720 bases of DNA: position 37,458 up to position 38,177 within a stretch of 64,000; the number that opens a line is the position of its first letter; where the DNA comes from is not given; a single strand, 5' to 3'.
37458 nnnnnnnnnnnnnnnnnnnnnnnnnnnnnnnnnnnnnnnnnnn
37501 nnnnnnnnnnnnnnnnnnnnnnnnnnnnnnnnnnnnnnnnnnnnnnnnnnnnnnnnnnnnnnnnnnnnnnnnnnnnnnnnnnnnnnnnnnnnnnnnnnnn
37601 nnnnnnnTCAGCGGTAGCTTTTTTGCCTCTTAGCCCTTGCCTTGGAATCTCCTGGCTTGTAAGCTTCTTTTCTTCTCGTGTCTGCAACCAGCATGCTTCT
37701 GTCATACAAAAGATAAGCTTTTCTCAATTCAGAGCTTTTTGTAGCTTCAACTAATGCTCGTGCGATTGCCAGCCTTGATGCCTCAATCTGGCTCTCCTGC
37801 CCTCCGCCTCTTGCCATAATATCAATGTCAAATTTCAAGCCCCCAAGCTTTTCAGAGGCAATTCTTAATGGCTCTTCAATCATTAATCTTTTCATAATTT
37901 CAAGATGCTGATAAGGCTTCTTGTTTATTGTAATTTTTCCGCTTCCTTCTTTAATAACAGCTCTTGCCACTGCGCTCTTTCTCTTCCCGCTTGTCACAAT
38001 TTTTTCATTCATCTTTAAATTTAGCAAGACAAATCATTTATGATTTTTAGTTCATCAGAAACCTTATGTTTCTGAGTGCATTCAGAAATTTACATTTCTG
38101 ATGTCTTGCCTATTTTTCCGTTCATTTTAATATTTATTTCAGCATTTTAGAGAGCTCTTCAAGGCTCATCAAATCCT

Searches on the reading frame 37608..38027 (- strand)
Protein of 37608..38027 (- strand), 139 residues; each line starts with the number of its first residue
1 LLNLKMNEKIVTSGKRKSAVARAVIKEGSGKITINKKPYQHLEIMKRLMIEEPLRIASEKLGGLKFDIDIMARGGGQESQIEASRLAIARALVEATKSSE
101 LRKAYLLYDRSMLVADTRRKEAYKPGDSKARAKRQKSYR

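Call 18: search_protein_families(library=pfam, proteins=[window:37608-38027:-], max_evalue=0.01)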
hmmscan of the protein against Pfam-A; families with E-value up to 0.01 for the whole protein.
window:37608-38027:- (139 aa): 1 family
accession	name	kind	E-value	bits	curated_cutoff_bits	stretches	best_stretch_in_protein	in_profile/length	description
PF00380.25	Ribosomal_S9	-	9.2e-34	116.9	22.5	1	14-139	1-121/121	Ribosomal protein S9/S16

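Call 50: find_encoding_contigs(protein=window:37608-38027:-, flank=2000, max_places=4)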
Protein window:37608-38027:- (139 aa): no gene with exactly this product is on record in the collection.
